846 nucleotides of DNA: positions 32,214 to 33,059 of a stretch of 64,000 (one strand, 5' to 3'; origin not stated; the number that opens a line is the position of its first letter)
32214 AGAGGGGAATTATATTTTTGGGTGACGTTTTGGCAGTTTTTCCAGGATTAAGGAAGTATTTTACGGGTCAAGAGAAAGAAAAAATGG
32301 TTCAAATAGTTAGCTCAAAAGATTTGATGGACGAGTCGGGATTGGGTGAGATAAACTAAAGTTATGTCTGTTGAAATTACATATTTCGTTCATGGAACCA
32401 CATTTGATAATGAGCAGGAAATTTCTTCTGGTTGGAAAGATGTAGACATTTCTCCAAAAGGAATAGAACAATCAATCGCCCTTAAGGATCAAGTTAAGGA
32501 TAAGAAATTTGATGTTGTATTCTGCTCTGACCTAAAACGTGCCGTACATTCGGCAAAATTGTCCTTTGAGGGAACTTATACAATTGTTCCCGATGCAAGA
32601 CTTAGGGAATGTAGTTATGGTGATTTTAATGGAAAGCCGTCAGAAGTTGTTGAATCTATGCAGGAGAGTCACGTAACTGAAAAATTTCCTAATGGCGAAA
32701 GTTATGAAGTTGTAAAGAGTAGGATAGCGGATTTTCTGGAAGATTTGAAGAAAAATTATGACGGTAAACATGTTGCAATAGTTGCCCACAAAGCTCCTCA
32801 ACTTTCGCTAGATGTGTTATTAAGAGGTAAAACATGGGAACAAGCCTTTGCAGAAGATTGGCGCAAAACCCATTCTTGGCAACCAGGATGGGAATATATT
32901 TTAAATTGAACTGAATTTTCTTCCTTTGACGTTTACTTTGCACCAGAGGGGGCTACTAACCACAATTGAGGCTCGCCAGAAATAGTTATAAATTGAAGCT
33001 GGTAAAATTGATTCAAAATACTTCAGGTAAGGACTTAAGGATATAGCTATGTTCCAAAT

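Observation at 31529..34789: Four-gene insertion inside the universally conserved S10 operon, between rpsJ and rplC, including an antisense epimerase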

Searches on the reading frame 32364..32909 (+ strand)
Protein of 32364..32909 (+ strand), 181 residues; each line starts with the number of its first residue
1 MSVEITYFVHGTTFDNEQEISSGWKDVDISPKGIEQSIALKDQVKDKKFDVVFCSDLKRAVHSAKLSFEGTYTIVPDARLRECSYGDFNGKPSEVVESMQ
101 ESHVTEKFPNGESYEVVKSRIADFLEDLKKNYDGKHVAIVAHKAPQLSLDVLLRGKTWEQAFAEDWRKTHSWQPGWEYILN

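Call 3: search_protein_families(library=pfam, proteins=[window:32364-32909:+], max_evalue=0.1)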
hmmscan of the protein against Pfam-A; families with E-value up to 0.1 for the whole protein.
window:32364-32909:+ (181 aa): 2 families
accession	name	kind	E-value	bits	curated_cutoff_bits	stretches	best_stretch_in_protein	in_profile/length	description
PF00300.27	His_Phos_1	-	1.1e-30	107.2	21.7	1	10-148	6-153/194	Histidine phosphatase superfamily (branch 1)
PF06815.18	RVT_connect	-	0.06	14.1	23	1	136-179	61-100/102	Reverse transcriptase connection domain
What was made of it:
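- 32364..32909 (+): Histidine phosphatase superfamily (branch 1) protein of a CPR-wide subfamily with an invariant FVHGTT motif. Pfam His_Phos_1 1.1e-30 (call 3).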

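Call 4: search_protein_families(library=ncbifam, proteins=[window:32364-32909:+], max_evalue=0.1)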
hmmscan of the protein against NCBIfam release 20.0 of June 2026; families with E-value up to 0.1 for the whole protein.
window:32364-32909:+ (181 aa): 20 families
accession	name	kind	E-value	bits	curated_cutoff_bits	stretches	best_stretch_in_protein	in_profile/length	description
TIGR03162.1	ribazole_cobC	equivalog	6.8e-23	81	162.9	1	10-163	6-165/176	alpha-ribazole phosphatase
NF011580.0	PRK15004.1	equivalog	3.1e-15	56.7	250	1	9-144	7-151/203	adenosylcobalamin/alpha-ribazole phosphatase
NF045917.1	PhserinePhPspA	equivalog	7.9e-15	55.1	350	1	21-146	20-154/211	phosphoserine phosphatase PspA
NF005567.0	PRK07238.1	equivalog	4e-13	49.4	326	1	9-145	184-329/378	bifunctional RNase H/acid phosphatase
NF038349.1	dPGM_arch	equivalog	1.3e-12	48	225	1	9-145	5-140/194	2,3-diphosphoglycerate-dependent phosphoglycerate mutase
TIGR03848.1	MSMEG_4193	subfamily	1.1e-11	44.6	203.85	1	9-136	6-141/204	MSMEG_4193 family putative phosphomutase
NF002217.0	PRK01112.1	equivalog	1.8e-11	43.8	320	1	8-67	7-66/228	2,3-bisphosphoglycerate-dependent phosphoglycerate mutase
TIGR01258.1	pgm_1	subfamily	6.4e-11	42.1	81.7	1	9-92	7-96/245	2,3-bisphosphoglycerate-dependent phosphoglycerate mutase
NF010716.0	PRK14118.1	equivalog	5.8e-10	38.9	409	1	4-90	2-94/227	2,3-diphosphoglycerate-dependent phosphoglycerate mutase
NF010715.0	PRK14117.1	equivalog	1.1e-09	38.1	421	1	4-97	3-103/230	phosphoglycerate mutase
NF002339.0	PRK01295.1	equivalog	3e-09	36.7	316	1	8-160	8-176/206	2,3-bisphosphoglycerate-dependent phosphoglycerate mutase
NF010713.0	PRK14115.1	equivalog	3.7e-09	36.2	305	1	8-90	7-95/248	2,3-diphosphoglycerate-dependent phosphoglycerate mutase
NF010718.0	PRK14120.1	equivalog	1e-08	34.8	366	1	7-123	9-129/249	phosphoglyceromutase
NF010714.0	PRK14116.1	equivalog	1.3e-08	34.6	401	1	8-92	7-97/229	2,3-diphosphoglycerate-dependent phosphoglycerate mutase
NF002901.0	PRK03482.1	equivalog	7.2e-08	32.3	261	1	9-143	8-151/215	2,3-diphosphoglycerate-dependent phosphoglycerate mutase GpmB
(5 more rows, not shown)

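Call 16: list_cluster_members(proteins=[P0001, window:32364-32906:+, window:32904-33785:-, window:33806-34786:+])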
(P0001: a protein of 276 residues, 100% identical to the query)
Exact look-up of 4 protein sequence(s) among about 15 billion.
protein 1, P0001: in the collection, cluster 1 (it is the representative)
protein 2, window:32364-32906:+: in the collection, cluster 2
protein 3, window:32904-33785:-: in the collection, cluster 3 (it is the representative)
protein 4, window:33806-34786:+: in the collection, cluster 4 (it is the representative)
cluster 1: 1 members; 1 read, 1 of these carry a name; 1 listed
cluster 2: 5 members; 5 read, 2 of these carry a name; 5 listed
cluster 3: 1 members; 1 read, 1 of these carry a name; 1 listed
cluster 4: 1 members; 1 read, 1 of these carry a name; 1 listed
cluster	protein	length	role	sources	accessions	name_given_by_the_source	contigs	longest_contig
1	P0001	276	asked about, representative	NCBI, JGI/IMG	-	hypothetical protein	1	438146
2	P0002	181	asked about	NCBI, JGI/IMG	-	alpha-ribazole phosphatase/probable phosphoglycerate mutase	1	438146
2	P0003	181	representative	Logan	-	-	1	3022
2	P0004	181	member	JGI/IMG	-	alpha-ribazole phosphatase/probable phosphoglycerate mutase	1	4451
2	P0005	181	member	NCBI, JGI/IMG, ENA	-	-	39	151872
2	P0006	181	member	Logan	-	-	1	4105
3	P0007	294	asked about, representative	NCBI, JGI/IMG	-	nucleoside-diphosphate-sugar epimerase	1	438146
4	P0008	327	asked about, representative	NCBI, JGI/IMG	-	hypothetical protein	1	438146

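Call 46: search_solved_structures(query=window:32364-32906:+, max_evalue=0.001, show_alignments=2)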
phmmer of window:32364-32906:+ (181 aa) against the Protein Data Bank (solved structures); distinct sequences matched with E-value up to 0.001: 53.
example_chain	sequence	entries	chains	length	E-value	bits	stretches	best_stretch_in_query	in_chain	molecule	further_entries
6nru_A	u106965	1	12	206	2.2e-09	40.6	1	8-148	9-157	CobC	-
4ij5_A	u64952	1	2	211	3e-09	40.1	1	22-155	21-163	Phosphoserine phosphatase 1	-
4ij6_A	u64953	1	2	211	3.7e-09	39.8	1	23-155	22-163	Phosphoserine phosphatase 1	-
9nv5_A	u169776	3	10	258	4.5e-09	39.5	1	8-96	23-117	Phosphoglycerate mutase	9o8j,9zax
9mmh_A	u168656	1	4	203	5.3e-09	39.3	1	9-145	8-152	Phosphoglycerate mutase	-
1qhf_A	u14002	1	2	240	6.1e-09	39.1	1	9-96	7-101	PROTEIN (PHOSPHOGLYCERATE MUTASE)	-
1bq3_D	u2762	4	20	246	6.6e-09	39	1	9-96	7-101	PROTEIN (PHOSPHOGLYCERATE MUTASE 1) | PHOSPHOGLYCERATE MUTASE 1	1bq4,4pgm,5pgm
5um0_A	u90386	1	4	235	1.1e-08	38.3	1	3-92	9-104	2,3-bisphosphoglycerate-dependent phosphoglycerate mutase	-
3e9c_A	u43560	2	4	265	2.2e-08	37.3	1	5-138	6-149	Zgc:56074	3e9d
6e4b_A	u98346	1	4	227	6.2e-08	35.8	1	8-145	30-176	Adenosylcobalamin/alpha-ribazole phosphatase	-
1xq9_A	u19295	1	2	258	7.5e-08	35.6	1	8-99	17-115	phosphoglycerate mutase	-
1ebb_A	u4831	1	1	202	1.6e-07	34.5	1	9-145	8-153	PHOSPHATASE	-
1h2e_A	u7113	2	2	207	1.7e-07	34.4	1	9-145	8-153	PHOSPHATASE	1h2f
3e9e_A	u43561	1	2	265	2.5e-07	33.9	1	11-138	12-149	Zgc:56074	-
3pgm_A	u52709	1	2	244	4.5e-07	33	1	9-93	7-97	Phosphoglycerate mutase 1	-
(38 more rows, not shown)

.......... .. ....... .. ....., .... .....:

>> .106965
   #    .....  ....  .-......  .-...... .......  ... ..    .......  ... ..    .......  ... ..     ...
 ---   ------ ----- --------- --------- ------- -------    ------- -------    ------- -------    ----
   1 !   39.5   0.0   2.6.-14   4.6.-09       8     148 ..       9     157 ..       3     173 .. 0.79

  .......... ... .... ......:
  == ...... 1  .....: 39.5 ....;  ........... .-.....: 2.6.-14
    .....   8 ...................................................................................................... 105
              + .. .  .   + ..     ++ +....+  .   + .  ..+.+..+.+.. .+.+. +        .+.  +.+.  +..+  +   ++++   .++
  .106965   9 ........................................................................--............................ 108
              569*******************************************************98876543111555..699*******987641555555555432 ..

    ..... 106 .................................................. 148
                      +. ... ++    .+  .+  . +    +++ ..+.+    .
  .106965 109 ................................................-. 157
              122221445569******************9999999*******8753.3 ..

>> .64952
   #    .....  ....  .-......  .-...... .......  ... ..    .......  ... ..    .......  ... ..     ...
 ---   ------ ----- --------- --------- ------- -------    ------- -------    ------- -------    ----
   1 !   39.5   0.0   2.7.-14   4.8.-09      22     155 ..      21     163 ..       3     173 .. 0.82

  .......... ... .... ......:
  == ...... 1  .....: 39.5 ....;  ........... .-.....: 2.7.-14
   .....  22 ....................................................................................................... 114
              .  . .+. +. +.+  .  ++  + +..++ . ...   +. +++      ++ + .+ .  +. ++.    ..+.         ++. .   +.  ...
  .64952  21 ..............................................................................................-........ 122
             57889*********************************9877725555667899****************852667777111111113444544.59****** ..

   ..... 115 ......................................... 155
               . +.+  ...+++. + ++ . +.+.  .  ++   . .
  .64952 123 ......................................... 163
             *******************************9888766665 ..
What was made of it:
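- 32364..32909 (+): PDB alignment to CobC places V9 at the RHG arginine (call 46).
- On Histidine phosphatase superfamily, branch 1: V9 aligns to the Arg of CobC IRHGET (call 46).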

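Call 49: find_homologous_proteins(query=window:32364-32906:+)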
Query window:32364-32906:+ (181 aa): 5630 proteins with E <= 0.001 among 5747 candidates; the best 120 are listed.
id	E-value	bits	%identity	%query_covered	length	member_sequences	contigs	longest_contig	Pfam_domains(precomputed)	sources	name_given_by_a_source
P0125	2.5e-104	365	88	99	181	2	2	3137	PF00300.28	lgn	-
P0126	1.4e-103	362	88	98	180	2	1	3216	PF00300.28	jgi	jgi:alpha-ribazole phosphatase/probable phosphoglycerate mutase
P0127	2.6e-103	361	87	100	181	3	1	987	PF00300.28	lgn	-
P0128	4.1e-102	357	87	99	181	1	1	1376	PF00300.28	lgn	-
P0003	2.4e-101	355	83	100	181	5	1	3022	PF00300.28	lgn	-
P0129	3.7e-101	354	83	99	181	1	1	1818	PF00300.28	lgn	-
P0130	6.4e-100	350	84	100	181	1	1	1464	PF00300.28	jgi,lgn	jgi:alpha-ribazole phosphatase/probable phosphoglycerate mutase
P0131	2.5e-99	348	84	99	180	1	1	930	PF00300.28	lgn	-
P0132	6.1e-99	347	83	99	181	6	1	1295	PF00300.28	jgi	-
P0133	9.0e-99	347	82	100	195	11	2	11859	PF00300.28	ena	-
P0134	1.2e-98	346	83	99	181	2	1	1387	PF00300.28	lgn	-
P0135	1.9e-98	345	83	99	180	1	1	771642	PF00300.28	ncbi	-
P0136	4.5e-98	344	83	99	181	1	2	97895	PF00300.28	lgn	-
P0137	9.7e-98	343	81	99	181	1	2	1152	PF00300.28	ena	-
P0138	1.4e-97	343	83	99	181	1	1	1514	PF00300.28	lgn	-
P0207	2.4e-87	309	72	99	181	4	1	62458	PF00300.28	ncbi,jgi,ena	ncbi:MAG: histidine phosphatase family protein [Parcubacteria group bacterium]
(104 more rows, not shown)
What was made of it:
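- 32364..32909 (+): 5,630 homologues at 72-88% identity among the best 120 (call 49).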

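Call 50: find_encoding_contigs(protein=P0135, flank=4000, max_places=1)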
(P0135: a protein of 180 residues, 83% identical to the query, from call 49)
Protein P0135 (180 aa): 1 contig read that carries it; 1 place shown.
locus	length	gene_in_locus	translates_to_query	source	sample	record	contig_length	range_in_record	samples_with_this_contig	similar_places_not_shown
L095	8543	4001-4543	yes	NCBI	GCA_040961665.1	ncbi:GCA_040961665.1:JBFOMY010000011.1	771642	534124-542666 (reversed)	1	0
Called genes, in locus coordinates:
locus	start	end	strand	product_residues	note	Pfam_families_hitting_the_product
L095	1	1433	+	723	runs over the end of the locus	PF00009:GTP_EFTU, PF22042:EF-G_D2, PF03144:GTP_EFTU_D2, PF14492:EFG_III, PF16658:RF3_C (weak), PF03764:EFG_IV, PF00679:EFG_C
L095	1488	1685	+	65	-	-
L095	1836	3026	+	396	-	PF00009:GTP_EFTU, PF03144:GTP_EFTU_D2, PF03143:GTP_EFTU_D3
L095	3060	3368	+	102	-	PF00338:Ribosomal_S10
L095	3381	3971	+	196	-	-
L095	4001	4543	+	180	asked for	PF00300:His_Phos_1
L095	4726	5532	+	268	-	PF00297:Ribosomal_L3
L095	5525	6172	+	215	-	PF00573:Ribosomal_L4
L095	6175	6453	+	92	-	PF00276:Ribosomal_L23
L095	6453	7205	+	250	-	PF00181:Ribosomal_L2_N, PF03947:Ribosomal_L2_C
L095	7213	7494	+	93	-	PF00203:Ribosomal_S19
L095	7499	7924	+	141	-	PF00237:Ribosomal_L22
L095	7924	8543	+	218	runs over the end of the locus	PF07650:KH_2, PF00189:Ribosomal_S3_C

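Call 51: find_encoding_contigs(protein=P0207, flank=4000, max_places=1)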
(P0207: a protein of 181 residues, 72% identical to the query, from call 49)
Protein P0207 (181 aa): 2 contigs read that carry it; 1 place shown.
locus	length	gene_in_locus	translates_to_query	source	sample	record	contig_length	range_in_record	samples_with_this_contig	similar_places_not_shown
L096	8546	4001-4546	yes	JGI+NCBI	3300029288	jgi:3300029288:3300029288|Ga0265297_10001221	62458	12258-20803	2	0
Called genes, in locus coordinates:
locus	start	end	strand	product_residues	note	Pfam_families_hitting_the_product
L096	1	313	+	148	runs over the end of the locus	PF09424:YqeY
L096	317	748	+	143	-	PF02130:YbeY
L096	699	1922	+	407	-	PF11104:PilM_2 (faint), PF02491:SHS2_FTSA, PF06723:MreB_Mbl, PF14450:FtsA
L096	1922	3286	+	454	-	PF00091:Tubulin, PF12327:FtsZ_C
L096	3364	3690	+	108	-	-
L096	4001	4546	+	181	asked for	PF00300:His_Phos_1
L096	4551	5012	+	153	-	PF00383:dCMP_cyt_deam_1, PF14437:MafB19-deam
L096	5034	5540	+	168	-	PF00293:NUDIX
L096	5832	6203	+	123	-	-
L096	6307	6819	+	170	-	-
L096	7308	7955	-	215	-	-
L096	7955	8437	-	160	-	PF00293:NUDIX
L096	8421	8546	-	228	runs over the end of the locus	PF13238:AAA_18 (weak)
